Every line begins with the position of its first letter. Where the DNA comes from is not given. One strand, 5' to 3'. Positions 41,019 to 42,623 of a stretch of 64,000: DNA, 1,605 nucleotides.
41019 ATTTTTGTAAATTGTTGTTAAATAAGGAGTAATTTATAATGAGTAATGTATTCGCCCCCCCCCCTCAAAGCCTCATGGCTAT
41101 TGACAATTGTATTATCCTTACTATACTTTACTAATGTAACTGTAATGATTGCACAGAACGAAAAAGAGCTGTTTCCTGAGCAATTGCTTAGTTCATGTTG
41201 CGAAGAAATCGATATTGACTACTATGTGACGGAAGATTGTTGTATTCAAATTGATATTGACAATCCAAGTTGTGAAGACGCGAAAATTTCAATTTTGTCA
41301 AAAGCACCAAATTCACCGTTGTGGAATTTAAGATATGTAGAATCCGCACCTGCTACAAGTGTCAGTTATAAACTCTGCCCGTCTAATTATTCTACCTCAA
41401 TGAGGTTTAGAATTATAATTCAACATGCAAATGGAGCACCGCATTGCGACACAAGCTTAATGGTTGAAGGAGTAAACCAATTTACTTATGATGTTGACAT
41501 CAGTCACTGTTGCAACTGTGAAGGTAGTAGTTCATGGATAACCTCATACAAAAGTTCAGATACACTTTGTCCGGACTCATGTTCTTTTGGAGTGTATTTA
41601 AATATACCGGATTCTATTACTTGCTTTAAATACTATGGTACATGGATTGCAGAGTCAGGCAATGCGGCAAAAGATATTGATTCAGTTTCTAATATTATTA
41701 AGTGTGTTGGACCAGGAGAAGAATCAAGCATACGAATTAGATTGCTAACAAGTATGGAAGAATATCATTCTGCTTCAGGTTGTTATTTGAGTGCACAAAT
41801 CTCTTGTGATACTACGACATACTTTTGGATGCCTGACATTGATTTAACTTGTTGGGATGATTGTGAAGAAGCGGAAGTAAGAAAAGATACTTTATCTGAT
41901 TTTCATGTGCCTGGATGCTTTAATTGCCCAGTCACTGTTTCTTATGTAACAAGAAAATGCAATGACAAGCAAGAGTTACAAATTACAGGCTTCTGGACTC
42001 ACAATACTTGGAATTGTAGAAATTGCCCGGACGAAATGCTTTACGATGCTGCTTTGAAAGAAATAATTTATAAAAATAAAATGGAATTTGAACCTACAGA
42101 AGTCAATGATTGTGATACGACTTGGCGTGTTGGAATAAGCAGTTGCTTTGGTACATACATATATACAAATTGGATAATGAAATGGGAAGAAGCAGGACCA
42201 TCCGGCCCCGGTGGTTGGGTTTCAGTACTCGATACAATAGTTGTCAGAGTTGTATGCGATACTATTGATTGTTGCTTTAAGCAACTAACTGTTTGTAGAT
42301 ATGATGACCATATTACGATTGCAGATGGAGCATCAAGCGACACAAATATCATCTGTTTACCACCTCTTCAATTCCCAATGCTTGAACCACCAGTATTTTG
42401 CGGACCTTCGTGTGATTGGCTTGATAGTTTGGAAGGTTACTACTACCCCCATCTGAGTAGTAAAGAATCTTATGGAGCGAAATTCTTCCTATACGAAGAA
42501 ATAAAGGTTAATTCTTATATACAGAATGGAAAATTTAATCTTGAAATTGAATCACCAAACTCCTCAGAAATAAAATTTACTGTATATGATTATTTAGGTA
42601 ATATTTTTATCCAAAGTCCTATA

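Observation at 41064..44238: AT-rich 3.2-kb island encoding a novel ~40-cysteine secreted protein and a BNR-propeller protein, both with T9SS sorting domains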

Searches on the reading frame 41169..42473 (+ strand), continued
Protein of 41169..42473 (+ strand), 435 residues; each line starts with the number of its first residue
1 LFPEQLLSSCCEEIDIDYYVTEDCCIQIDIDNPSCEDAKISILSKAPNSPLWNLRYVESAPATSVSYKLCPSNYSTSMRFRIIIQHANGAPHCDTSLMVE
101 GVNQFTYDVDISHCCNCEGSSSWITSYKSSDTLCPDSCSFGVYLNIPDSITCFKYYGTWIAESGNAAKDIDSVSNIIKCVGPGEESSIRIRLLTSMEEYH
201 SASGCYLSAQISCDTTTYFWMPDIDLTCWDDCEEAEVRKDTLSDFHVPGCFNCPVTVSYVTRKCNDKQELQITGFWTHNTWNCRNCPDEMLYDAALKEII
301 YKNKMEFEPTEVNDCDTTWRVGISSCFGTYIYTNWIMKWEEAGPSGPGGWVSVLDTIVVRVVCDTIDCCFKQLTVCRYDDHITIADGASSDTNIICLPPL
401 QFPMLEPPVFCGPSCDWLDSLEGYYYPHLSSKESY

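Call 71: search_protein_families(library=pfam, proteins=[L018:961-2286:+, L018:2283-4520:-, L018:6666-8084:+, L018:8181-9857:-, L019:3587-4315:+, L019:4929-6524:+, L019:6543-7883:+, L019:8090-9613:+, L019:9884-11047:-, L019:2533-3402:-], max_evalue=0.001)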
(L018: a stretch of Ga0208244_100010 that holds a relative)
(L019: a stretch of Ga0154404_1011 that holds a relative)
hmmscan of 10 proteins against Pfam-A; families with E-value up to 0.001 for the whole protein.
L018:961-2286:+ (441 aa): 20 families
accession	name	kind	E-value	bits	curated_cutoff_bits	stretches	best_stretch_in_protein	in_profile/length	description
PF00515.34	TPR_1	-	4.5e-45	150.1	27.8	4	130-163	1-34/34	Tetratricopeptide repeat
PF07719.23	TPR_2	-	6.8e-37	123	27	4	130-163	1-34/34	Tetratricopeptide repeat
PF13414.12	TPR_11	-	9.4e-32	108.9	26.8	3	137-175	1-39/42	TPR repeat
PF13181.12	TPR_8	-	1.2e-29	100.3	25.7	2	130-163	1-34/34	Tetratricopeptide repeat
PF13431.12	TPR_17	-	1.2e-25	88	24.4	0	122-151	5-34/34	Tetratricopeptide repeat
PF13432.12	TPR_16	-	2.4e-23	82.7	32.7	3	170-231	3-64/65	Tetratricopeptide repeat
PF13424.12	TPR_12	-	1.1e-16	61.2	30.1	1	44-86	26-69/77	Tetratricopeptide repeat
PF13371.12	TPR_9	-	2.6e-16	59.8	35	0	141-189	6-54/73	Tetratricopeptide repeat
PF13428.12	TPR_14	-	1.6e-15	56.5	23.5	1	131-171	2-42/44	Tetratricopeptide repeat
PF14559.12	TPR_19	-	1.4e-14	54.5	25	1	142-182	3-43/68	Tetratricopeptide repeat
PF13174.12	TPR_6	-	2e-12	47.3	26.3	0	65-91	3-29/33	Tetratricopeptide repeat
PF25575.1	TPR_BSK1_C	-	9.9e-10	38.8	42.2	1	35-84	49-99/118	Serine/threonine-protein kinase BSK1-like, TPR repeats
PF12895.13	ANAPC3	-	6.7e-07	29.9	27.2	0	205-243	30-67/82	Anaphase-promoting complex, cyclosome, subunit 3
PF12569.14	NatA_aux_su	-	2.3e-05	24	33.3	0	107-162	203-258/515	N-terminal acetyltransferase A, auxiliary subunit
PF23914.1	TPR_CcmH_CycH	-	2.9e-05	24.4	42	0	103-191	57-148/158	Cytochrome c-type biogenesis protein H TPR domain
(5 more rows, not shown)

L018:2283-4520:- (745 aa): 10 families
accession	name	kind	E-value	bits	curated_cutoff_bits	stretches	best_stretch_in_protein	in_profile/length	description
PF00580.27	UvrD-helicase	-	9.5e-92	307.9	23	1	14-277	1-271/271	UvrD/REP helicase N-terminal domain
PF13361.12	UvrD_C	-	3.9e-74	250.6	25.6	1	282-618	1-348/350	UvrD-like helicase C-terminal domain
PF13245.12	AAA_19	-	1.4e-22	80.8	25.1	1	20-260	3-132/134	AAA domain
PF13538.12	UvrD_C_2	-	4.8e-12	46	27.4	1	558-615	3-51/52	UvrD-like helicase C-terminal domain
PF01443.25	Viral_helicase1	-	5e-08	33.5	21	0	541-614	161-225/228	Viral superfamily 1 RNA helicase core domain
PF21196.3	PcrA_UvrD_tudor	-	4.5e-07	30.1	23.9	1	697-744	1-48/48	PcrA/UvrD tudor domain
PF13604.12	AAA_30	-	2.2e-06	28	27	0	14-78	2-67/191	AAA domain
PF13087.12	AAA_12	-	0.0001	22.4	27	0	515-615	95-190/195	AAA domain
PF13086.12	AAA_11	-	0.00021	21.6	27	1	15-227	3-222/257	AAA domain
PF04851.21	ResIII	-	0.00032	21.1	22.5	0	24-97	21-95/164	Type III restriction enzyme, res subunit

L018:6666-8084:+ (472 aa): 3 families
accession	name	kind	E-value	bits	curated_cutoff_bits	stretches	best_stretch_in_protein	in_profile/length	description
PF14870.12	PSII_BNR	-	7.4e-13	48.8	27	1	292-362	8-74/303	Photosynthesis system II assembly factor YCF48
PF18962.6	Por_Secre_tail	-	4.6e-10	40.1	27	1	395-470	2-70/75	Secretion system C-terminal sorting domain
PF15902.12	Sortilin-Vps10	-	1.6e-06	27.6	33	0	62-176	3-111/446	Sortilin, neurotensin receptor 3,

L018:8181-9857:- (558 aa): 11 families
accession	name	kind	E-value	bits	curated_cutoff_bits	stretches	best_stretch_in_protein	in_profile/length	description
PF00005.33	ABC_tran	-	8.6e-52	175.8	25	2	25-196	1-137/137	ABC transporter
PF13304.12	AAA_21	-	1.3e-16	62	27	1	356-389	1-40/304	AAA domain, putative AbiEii toxin, Type IV TA system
PF12848.13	ABC_tran_Xtn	-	2.6e-10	40.7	25.9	1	235-310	1-76/85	ABC transporter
PF02463.25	SMC_N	-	2.6e-10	40.6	40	0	162-229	131-204/220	RecF/RecN/SMC N terminal domain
PF13238.12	AAA_18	-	7e-06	27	29.4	0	38-124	1-57/128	AAA domain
PF13476.12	AAA_23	-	7.5e-06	27.2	27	1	344-374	10-39/201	AAA domain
PF13555.12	AAA_29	-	9.1e-06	25.8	27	0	345-371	13-39/61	P-loop containing region of AAA domain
PF13401.12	AAA_22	-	6.9e-05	23.6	27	0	355-478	6-95/130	AAA domain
PF01926.29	MMR_HSR1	-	7e-05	23.3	21.9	0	37-60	1-23/113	50S ribosome-binding GTPase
PF13175.12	AAA_15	-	0.00013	22.1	32.1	0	40-55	28-43/374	AAA ATPase domain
PF00931.28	NB-ARC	-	0.00044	20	23.5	0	355-375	19-39/248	NB-ARC domain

L019:3587-4315:+ (242 aa): 0 families

L019:4929-6524:+ (531 aa): 1 family
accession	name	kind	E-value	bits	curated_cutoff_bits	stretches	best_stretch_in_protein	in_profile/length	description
PF18962.6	Por_Secre_tail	-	0.00058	20.5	27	0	460-521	8-67/75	Secretion system C-terminal sorting domain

L019:6543-7883:+ (446 aa): 3 families
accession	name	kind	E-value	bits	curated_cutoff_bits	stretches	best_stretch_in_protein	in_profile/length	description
PF14870.12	PSII_BNR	-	1.1e-11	45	27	2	217-313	7-95/303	Photosynthesis system II assembly factor YCF48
PF15902.12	Sortilin-Vps10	-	4.7e-10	39.3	33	0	167-234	2-74/446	Sortilin, neurotensin receptor 3,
PF18962.6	Por_Secre_tail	-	2.4e-09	37.8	27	1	374-436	7-67/75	Secretion system C-terminal sorting domain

L019:8090-9613:+ (507 aa): 1 family
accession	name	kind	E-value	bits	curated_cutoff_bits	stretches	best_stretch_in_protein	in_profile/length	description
PF01609.27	DDE_Tnp_1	-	4.2e-17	63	23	1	172-445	4-200/200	Transposase DDE domain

L019:9884-11047:- (387 aa): 4 families
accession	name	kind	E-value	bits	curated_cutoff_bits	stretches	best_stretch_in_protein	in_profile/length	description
PF02771.21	Acyl-CoA_dh_N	-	2.1e-37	128.4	22.9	1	16-128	1-113/113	Acyl-CoA dehydrogenase, N-terminal domain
PF00441.29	Acyl-CoA_dh_1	-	1.2e-30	107.1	22.4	1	233-379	2-148/150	Acyl-CoA dehydrogenase, C-terminal domain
PF02770.24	Acyl-CoA_dh_M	-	5.4e-21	75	33.3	1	132-222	1-97/97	Acyl-CoA dehydrogenase, middle domain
PF08028.16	Acyl-CoA_dh_2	-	7.9e-09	36.3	22.7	1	249-369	3-133/134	Acyl-CoA dehydrogenase, C-terminal domain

L019:2533-3402:- (289 aa): 1 family
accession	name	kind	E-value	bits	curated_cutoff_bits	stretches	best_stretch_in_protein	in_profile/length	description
PF01784.24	DUF34_NIF3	-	1.4e-62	212.1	23.4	1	5-261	1-256/256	Duf34/NIF3 (NGG1p interacting factor 3)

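Call 89: search_protein_families(library=ncbifam, proteins=[L010:6705-8885:+, L015:2749-4824:+, L012:2089-3597:+, L019:6543-7880:+], max_evalue=0.01)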
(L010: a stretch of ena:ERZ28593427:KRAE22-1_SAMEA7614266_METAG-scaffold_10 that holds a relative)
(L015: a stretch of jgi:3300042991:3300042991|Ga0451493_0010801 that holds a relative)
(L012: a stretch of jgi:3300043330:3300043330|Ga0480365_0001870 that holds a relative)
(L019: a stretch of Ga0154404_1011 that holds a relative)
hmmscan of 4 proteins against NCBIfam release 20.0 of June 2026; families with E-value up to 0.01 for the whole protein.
L010:6705-8885:+ (727 aa): 4 families
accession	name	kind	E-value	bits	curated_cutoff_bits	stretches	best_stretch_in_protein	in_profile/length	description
NF045728.1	glycosyl_F510_1955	equivalog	3.8e-11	42.7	175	1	96-203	108-220/246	F510_1955 family glycosylhydrolase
NF010237.0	PRK13684.1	equivalog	1.4e-06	27.6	326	1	538-627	233-321/334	photosynthesis system II assembly factor Ycf48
TIGR04183.1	Por_Secre_tail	domain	8.2e-06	25.7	23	1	655-727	1-72/72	T9SS type A sorting domain-containing protein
NF038113.1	T9SSA_dep_M36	equivalog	0.0063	14.7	885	1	641-718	782-860/869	T9SS-dependent M36 family metallopeptidase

L015:2749-4824:+ (692 aa): 3 families
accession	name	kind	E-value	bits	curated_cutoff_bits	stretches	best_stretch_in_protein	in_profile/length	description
NF010237.0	PRK13684.1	equivalog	1.7e-19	70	326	3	75-125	30-81/334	photosynthesis system II assembly factor Ycf48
NF045728.1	glycosyl_F510_1955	equivalog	4.5e-16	58.9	175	1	72-172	117-219/246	F510_1955 family glycosylhydrolase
TIGR04183.1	Por_Secre_tail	domain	2.2e-07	30.8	23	1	621-691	1-72/72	T9SS type A sorting domain-containing protein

L012:2089-3597:+ (503 aa): 4 families
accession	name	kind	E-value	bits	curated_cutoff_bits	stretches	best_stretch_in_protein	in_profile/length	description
TIGR04183.1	Por_Secre_tail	domain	6.6e-06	26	23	1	431-503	1-72/72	T9SS type A sorting domain-containing protein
NF010237.0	PRK13684.1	equivalog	9.1e-05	21.6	326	1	314-403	233-321/334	photosynthesis system II assembly factor Ycf48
NF045728.1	glycosyl_F510_1955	equivalog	0.0016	17.8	175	0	320-379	117-175/246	F510_1955 family glycosylhydrolase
NF038113.1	T9SSA_dep_M36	equivalog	0.0038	15.4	885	1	417-494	782-860/869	T9SS-dependent M36 family metallopeptidase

L019:6543-7880:+ (446 aa): 5 families
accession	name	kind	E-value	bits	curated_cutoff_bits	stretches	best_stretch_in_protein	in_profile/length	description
NF010237.0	PRK13684.1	equivalog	5.9e-12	45.3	326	1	215-314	33-123/334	photosynthesis system II assembly factor Ycf48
TIGR04183.1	Por_Secre_tail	domain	1.3e-07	31.4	23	1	378-444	10-71/72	T9SS type A sorting domain-containing protein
NF045728.1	glycosyl_F510_1955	equivalog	6.1e-07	29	175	1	116-225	107-216/246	F510_1955 family glycosylhydrolase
NF052323.1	T9SSA_dep_M6i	equivalog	0.00033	18.7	600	1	374-432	966-1025/1043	T9SS-dependent M6-like inactivated metalloprotease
NF038113.1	T9SSA_dep_M36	equivalog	0.009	14.2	885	0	354-439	781-863/869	T9SS-dependent M36 family metallopeptidase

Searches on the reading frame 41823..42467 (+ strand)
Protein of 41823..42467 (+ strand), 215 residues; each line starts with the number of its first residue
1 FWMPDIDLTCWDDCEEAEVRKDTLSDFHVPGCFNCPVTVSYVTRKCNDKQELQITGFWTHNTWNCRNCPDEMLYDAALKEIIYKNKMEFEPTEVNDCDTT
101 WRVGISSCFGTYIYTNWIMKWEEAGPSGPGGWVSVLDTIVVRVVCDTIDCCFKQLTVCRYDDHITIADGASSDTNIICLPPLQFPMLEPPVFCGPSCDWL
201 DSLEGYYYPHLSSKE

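Call 46: search_protein_families(library=pfam, alignment_id=A5, max_evalue=1)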
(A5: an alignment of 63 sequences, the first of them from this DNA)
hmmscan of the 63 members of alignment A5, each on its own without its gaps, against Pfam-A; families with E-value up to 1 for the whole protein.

A. member 1, seq(215 aa): 1 family
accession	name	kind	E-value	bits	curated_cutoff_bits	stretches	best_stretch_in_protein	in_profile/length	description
PF13192.12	Thioredoxin_3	-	0.039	14.4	24.8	0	64-105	9-47/76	Thioredoxin domain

B. families by the number of members that match (of 63 scanned): 13 families
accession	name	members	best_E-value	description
PF13192.12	Thioredoxin_3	2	0.039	Thioredoxin domain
PF12071.13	DUF3551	1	0.015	Protein of unknown function (DUF3551)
PF10571.15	UPF0547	1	0.057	Uncharacterised protein family UPF0547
PF08121.16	Toxin_33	1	0.084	Waglerin family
PF00525.23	Crystallin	1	0.087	Alpha crystallin A chain, N terminal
PF13585.12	CHU_C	1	0.088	CHU_C Type IX secretion signal domain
PF15782.10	GREB1_N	1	0.11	GREB1 N-terminal domain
PF17364.7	DUF5389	1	0.14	Family of unknown function (DUF5389)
PF07891.17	DUF1666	1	0.17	Protein of unknown function (DUF1666)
PF15731.11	MqsA_antitoxin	1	0.19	Antitoxin component of bacterial toxin-antitoxin system, MqsA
PF07125.16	DUF1378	1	0.21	Protein of unknown function (DUF1378)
PF05651.19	Diacid_rec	1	0.23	Putative sugar diacid recognition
PF21324.2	SHPRH_helical-2nd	1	0.25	E3 ubiquitin-protein ligase SHPRH, second helical domain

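Call 49: predict_structure(alignment_id=A5)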
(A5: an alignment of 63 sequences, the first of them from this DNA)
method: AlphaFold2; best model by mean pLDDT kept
length: 215 residues; sequences in the alignment: 63
mean_pLDDT: 89.5   pTM: 0.86
mean pLDDT of the five models: 89.5, 89.4, 89.1, 88.5, 88.1
residues with pLDDT >= 90: 152; 70-90: 44; 50-70: 18; < 50: 1
segments of 3 or more residues with pLDDT < 50: none
pLDDT, mean of each block of 10 residues (from residue 1): 70 89 94 93 96 95 91 97 98 98 94 91 90 93 87 97 96 78 64 92 94 60
secondary structure, 60 per line:
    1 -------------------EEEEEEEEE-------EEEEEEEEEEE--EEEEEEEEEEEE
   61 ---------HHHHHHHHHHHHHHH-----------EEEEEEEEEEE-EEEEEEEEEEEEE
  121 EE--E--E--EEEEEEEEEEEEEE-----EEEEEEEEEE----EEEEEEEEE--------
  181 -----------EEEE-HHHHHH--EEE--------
elements in order: E20-28 E36-46 E49-60 H70-84 E96-106 E108-122 E131-144 E150-159 E164-172 E192-195 H197-202 E205-207

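Call 52: fold_search(model_id=the predicted structure, library=pdb)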
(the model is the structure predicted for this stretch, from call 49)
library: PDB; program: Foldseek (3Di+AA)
matches with E <= 10: 754; with E <= 0.001: 0
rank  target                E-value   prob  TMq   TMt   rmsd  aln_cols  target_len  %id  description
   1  1iu1_A                5.3e-02  0.11  0.11  0.17  19.3       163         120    3  Crystal structure of human gamma1-adaptin ear domain (released 2002-07-10)
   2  3zhf_A                6.7e-02  0.06  0.09  0.13  19.5       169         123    8  gamma 2 adaptin EAR domain crystal structure with preS1 site1 peptide NPDWDFN (released 2013-07-10)
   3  1gyv                  7.4e-02  0.07  0.10  0.14  19.8       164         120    5  Gamma-adaptin appendage domain from clathrin adaptor AP1, L762E mutant (released 2002-08-22)
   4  3wex_A                8.8e-02  0.04  0.11  0.12  22.0       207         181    7  Crystal structure of HLA-DP5 in complex with Cry j 1-derived peptide (residues 214-222) (released 2014-07-23)
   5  1om9_A                9.8e-02  0.06  0.11  0.13  17.8       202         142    8  Structure of the GGA1-appendage in complex with the p56 binding peptide (released 2003-07-29)
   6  6u4p_A                1.0e-01  0.12  0.15  0.12  22.5       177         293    8  Structure-based discovery of a novel small-molecule inhibitor of methicillin-resistant S. aureus (released 2020-03-25)
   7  1na8_A                1.4e-01  0.08  0.13  0.16  19.0       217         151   10  Crystal structure of ADP-ribosylation factor binding protein GGA1 (released 2003-07-29)
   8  4bcx                  1.4e-01  0.04  0.09  0.14  19.7       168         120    9  gamma 2 adaptin EAR domain crystal structure (released 2013-07-10)
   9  4i0p_C                1.6e-01  0.04  0.12  0.13  19.5       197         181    8  HLA-DO in complex with HLA-DM (released 2012-12-26)
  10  8jx3_A                1.7e-01  0.11  0.16  0.12  22.4       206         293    8  alpha-Hemolysin(G122S/K147R/K237C)-SpyTag/SpyCatcher head to head 14-mer (released 2024-07-03)
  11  1gyw_B                1.7e-01  0.05  0.12  0.14  18.7       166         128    3  Gamma-adaptin appendage domain from clathrin adaptor AP1 A753D mutant (released 2002-08-22)
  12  7t2c_B                1.7e-01  0.03  0.09  0.11  26.4       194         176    8  Crystal structure of the B5 TCR in complex with HLA-DP4-Ply (released 2022-12-28)
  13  1bqs                  1.8e-01  0.09  0.14  0.14  23.3       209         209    8  THE CRYSTAL STRUCTURE OF MUCOSAL ADDRESSIN CELL ADHESION MOLECULE-1 (MADCAM-1) (released 1999-08-13)
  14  1gyw_A                1.8e-01  0.06  0.12  0.17  18.5       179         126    4  Gamma-adaptin appendage domain from clathrin adaptor AP1 A753D mutant (released 2002-08-22)
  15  8cme_D                1.8e-01  0.02  0.10  0.11  23.5       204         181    7  Human Leukocyte Antigen class II allotype DR1 presenting SARS-CoV-2 Membrane peptide M176-190 (released 2023-07-26)
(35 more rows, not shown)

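Call 101: fold_search(model_id=the predicted structure, library=viral)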
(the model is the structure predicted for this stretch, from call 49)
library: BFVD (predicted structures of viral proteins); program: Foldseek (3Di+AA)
matches with E <= 10: 611; with E <= 0.001: 0
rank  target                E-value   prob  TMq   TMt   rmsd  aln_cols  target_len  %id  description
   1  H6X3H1                4.2e-02  0.30  0.17  0.17  17.6       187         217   11  Uncharacterized protein [Klebsiella phage vB_KleM_RaK2]
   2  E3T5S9                7.7e-02  0.18  0.17  0.05  18.0       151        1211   10  Uncharacterized protein [Cafeteria roenbergensis virus (strain BV-PW1)]
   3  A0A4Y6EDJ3            8.6e-02  0.18  0.16  0.11  14.3       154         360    8  (no name in the UniProt tables at hand)
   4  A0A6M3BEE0            1.0e-01  0.12  0.15  0.11  18.8       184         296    9  (no name in the UniProt tables at hand)
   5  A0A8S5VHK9            1.2e-01  0.08  0.11  0.13  11.8       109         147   13  Uncharacterized protein [Myoviridae sp. ctkfK18]
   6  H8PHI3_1              1.3e-01  0.20  0.23  0.06  16.0       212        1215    7  Replicase polyprotein 1a [Fathead minnow nidovirus]
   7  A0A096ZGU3            1.4e-01  0.05  0.12  0.07  25.2       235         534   10  Non-structural glycoprotein [Yata virus]
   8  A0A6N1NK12            1.8e-01  0.30  0.15  0.27  12.1       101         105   13  Putative ORFan [Tupanvirus deep ocean]
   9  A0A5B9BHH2            2.1e-01  0.06  0.12  0.06  18.3       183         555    9  Nonstructural glycoprotein [Mavingoni virus]
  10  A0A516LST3            2.1e-01  0.04  0.09  0.08  20.2       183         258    8  (no name in the UniProt tables at hand)
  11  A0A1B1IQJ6            2.5e-01  0.04  0.10  0.13  16.1       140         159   10  (no name in the UniProt tables at hand)
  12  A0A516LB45            2.8e-01  0.09  0.16  0.21  16.7       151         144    9  (no name in the UniProt tables at hand)
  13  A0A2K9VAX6            2.9e-01  0.09  0.17  0.14  13.0       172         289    9  Endonuclease/exonuclease/phosphatase domain-containing protein [Citrobacter phage vB_CroP_CrRp3]
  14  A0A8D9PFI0            3.1e-01  0.09  0.14  0.16  16.6       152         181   10  (no name in the UniProt tables at hand)
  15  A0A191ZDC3            3.1e-01  0.01  0.08  0.07  28.0       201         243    7  Putative coagulation factor 5/8 domain-containing protein [Erwinia phage vB_EamP_Gutmeister]
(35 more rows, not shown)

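Call 110: find_homologous_proteins(query=A5, max_evalue=0.00001)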
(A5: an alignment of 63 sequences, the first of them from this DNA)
Query A5 (63 sequences) (215 aa, profile of the alignment): 7 proteins with E <= 0.00001 among 707 candidates.
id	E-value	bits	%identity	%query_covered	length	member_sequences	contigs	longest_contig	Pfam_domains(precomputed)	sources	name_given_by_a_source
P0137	3.4e-36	143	30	35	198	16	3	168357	-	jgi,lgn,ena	jgi:hypothetical protein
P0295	7.6e-35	138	23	58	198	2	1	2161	-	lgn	-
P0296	1.9e-34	137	22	65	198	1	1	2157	-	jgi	jgi:hypothetical protein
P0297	2.0e-34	137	29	34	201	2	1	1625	-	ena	-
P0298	1.6e-33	134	20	18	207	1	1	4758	-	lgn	-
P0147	4.9e-28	116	21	48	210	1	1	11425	-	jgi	jgi:hypothetical protein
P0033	1.2e-19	89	59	60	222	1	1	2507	PF18962.8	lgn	-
